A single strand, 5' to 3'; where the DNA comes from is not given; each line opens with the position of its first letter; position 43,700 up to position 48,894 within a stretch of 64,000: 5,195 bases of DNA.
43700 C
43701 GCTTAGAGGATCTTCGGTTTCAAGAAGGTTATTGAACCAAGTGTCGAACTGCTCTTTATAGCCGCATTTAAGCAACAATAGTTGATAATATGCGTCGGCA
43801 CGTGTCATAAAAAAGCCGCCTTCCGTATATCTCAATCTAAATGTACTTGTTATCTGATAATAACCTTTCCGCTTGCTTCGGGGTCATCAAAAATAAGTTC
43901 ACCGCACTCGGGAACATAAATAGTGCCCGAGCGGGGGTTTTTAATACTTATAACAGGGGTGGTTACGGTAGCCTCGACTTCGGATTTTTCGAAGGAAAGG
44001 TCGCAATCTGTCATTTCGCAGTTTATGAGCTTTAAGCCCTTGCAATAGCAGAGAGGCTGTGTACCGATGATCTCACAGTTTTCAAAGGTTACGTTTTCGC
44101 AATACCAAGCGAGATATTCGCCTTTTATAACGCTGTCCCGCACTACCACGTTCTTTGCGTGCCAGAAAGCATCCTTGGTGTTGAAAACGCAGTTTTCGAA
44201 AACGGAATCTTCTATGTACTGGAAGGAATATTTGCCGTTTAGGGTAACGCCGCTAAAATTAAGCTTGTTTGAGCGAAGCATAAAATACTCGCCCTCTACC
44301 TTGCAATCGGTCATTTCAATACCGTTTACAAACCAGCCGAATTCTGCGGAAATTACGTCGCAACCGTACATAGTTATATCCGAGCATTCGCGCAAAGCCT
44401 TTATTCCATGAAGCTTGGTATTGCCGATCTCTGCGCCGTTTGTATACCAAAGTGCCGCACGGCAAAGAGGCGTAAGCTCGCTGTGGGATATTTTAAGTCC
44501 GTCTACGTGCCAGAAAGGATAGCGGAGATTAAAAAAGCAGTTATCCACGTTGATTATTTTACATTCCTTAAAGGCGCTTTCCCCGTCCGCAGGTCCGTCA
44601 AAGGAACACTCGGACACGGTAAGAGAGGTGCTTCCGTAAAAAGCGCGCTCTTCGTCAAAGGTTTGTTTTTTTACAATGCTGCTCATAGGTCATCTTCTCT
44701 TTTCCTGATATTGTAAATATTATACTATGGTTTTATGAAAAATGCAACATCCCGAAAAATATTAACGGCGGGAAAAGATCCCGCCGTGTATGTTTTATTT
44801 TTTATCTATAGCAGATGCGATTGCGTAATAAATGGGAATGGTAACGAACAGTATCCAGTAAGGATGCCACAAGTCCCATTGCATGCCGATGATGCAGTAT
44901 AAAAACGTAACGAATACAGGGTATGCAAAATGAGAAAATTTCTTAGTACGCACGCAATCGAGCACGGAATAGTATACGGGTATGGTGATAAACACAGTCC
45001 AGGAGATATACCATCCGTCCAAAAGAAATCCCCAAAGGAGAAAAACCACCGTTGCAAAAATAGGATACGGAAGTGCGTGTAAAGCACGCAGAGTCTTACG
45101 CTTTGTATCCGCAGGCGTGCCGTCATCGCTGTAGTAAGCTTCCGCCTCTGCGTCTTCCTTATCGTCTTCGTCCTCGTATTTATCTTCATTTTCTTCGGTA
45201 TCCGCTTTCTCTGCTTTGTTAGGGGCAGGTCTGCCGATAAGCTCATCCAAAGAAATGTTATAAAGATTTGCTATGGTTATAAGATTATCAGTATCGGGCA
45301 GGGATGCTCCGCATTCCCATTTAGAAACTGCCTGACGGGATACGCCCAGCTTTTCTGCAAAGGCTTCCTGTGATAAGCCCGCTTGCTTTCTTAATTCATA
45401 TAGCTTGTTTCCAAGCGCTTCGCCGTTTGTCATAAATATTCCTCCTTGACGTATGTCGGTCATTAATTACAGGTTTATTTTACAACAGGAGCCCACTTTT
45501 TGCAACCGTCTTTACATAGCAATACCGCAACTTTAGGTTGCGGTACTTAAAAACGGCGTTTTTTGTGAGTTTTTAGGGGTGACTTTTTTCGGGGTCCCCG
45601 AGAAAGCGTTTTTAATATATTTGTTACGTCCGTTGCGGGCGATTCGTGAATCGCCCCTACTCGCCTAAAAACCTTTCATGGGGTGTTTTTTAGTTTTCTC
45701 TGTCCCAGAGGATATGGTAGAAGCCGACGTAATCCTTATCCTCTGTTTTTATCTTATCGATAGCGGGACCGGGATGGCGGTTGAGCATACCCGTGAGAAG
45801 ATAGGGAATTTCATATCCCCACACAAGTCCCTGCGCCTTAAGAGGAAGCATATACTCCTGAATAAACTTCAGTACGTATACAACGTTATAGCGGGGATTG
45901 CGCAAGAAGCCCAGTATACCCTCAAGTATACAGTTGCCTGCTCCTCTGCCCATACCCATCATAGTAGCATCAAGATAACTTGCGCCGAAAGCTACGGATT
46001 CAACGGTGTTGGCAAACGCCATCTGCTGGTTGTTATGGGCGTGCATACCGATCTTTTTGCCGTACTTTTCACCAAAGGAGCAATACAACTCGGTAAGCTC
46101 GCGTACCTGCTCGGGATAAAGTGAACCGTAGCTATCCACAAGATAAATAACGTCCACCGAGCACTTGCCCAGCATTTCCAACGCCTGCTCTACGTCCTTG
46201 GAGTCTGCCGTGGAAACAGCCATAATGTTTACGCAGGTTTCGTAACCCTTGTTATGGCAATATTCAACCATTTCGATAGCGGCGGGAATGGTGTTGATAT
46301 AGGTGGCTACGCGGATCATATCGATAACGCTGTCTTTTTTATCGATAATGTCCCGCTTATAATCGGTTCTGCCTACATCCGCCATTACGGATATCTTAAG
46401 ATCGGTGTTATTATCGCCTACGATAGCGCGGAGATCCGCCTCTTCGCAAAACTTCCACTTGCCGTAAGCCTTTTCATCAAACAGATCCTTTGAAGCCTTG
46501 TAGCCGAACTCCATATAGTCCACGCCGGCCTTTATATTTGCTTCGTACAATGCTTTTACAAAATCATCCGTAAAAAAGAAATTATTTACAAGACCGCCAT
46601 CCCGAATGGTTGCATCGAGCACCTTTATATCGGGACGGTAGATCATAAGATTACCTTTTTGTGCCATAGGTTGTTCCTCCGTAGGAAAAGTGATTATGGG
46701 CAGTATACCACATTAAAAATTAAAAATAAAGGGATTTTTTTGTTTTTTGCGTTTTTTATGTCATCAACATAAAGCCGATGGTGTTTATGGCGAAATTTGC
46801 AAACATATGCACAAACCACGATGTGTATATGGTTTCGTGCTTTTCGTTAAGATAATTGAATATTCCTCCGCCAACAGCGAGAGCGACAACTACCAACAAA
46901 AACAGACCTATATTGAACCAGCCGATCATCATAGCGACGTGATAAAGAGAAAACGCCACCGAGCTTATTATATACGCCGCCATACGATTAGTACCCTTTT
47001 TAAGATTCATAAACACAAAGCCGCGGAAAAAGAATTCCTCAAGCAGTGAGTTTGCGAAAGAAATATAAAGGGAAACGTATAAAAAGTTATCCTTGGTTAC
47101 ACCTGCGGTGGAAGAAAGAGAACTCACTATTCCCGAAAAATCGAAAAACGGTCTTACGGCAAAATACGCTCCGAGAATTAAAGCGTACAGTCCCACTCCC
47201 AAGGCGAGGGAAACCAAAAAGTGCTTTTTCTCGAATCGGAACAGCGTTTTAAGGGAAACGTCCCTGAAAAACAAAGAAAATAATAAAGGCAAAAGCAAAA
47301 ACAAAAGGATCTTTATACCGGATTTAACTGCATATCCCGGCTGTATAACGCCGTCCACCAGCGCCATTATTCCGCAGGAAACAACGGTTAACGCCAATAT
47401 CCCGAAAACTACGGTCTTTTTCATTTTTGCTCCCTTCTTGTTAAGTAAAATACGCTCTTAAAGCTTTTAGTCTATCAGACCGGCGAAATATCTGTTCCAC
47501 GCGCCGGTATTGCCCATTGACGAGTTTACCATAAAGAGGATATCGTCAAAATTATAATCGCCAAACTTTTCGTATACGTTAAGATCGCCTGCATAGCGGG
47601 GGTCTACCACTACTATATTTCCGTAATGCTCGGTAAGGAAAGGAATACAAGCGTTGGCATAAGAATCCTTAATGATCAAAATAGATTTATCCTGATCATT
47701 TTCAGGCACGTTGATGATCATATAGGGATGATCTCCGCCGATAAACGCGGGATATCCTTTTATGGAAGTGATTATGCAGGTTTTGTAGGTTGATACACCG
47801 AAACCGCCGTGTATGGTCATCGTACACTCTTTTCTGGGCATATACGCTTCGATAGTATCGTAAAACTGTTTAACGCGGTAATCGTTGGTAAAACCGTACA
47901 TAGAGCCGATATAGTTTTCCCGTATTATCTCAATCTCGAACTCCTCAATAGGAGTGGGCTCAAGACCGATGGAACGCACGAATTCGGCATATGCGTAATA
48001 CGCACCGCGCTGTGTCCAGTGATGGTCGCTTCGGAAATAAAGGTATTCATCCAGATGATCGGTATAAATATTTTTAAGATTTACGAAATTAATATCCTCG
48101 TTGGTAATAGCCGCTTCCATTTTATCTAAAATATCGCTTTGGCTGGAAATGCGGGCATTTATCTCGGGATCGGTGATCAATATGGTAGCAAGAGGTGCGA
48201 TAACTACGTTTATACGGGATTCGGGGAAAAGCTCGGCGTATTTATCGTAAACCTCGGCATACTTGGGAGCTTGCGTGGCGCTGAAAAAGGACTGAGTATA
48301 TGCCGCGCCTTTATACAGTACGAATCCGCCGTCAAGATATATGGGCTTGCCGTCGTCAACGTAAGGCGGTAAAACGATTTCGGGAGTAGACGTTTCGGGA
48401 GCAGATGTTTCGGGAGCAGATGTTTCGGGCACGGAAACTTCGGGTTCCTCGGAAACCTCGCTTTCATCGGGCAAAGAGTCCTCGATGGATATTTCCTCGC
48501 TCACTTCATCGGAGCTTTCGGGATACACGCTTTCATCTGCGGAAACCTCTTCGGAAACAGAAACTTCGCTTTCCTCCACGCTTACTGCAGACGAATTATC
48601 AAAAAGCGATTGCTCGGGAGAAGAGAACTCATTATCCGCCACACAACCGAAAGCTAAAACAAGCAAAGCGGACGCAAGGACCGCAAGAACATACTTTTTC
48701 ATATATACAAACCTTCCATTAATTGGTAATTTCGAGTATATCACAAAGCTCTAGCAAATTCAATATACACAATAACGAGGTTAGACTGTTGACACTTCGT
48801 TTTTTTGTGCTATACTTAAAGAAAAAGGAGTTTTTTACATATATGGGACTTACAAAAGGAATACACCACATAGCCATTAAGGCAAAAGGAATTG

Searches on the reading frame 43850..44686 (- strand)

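Call 59: search_protein_families(library=pfam, proteins=[window:43850-44686:-], max_evalue=0.0001)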
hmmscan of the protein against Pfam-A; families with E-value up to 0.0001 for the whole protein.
window:43850-44686:- (278 aa): 1 family
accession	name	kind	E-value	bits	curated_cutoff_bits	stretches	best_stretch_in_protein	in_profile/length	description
PF12541.14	DUF3737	-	5.2e-109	364.1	23.9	1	5-272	3-268/275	Protein of unknown function (DUF3737)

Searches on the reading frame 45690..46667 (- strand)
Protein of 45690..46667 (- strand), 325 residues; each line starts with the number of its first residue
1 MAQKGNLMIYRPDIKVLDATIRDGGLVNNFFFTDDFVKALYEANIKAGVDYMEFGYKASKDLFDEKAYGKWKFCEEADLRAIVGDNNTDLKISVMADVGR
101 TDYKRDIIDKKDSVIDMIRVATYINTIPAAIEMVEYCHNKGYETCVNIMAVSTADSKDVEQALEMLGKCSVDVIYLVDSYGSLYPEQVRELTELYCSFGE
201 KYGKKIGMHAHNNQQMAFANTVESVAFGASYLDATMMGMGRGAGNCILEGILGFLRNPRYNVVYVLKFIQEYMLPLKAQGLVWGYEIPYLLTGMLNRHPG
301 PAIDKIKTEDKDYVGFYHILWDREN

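Call 60: search_protein_families(library=pfam, proteins=[window:45690-46667:-], max_evalue=0.0001)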
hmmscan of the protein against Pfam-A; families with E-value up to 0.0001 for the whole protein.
window:45690-46667:- (325 aa): 1 family
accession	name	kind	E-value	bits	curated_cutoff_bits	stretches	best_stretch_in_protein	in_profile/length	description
PF00682.25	HMGL-like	-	1.1e-22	81.2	29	1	14-253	2-237/260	HMGL-like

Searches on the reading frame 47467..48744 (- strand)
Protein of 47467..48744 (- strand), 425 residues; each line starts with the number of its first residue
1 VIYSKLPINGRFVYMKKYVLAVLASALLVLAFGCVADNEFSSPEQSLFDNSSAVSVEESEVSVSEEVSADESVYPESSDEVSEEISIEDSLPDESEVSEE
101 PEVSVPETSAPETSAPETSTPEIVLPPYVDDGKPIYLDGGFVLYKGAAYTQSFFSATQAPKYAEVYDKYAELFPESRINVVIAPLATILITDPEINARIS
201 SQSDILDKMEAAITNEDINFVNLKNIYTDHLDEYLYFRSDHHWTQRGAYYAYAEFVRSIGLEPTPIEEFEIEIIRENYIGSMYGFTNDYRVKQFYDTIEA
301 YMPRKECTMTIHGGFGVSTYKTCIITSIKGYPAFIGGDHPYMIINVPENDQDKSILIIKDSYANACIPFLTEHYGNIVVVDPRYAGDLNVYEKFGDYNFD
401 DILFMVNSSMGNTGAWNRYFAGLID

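Call 60: search_protein_families(library=pfam, proteins=[window:47467-48744:-], max_evalue=0.0001)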
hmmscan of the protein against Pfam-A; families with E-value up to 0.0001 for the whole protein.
window:47467-48744:- (425 aa): 2 families
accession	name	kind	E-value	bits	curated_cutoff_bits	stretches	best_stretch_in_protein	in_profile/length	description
PF14286.12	DHHW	-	8.1e-35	121.2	25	1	69-380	72-385/385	DHHW protein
PF16822.11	ALGX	-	7e-06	26.3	26.5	1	200-262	69-133/268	SGNH hydrolase-like domain, acetyltransferase AlgX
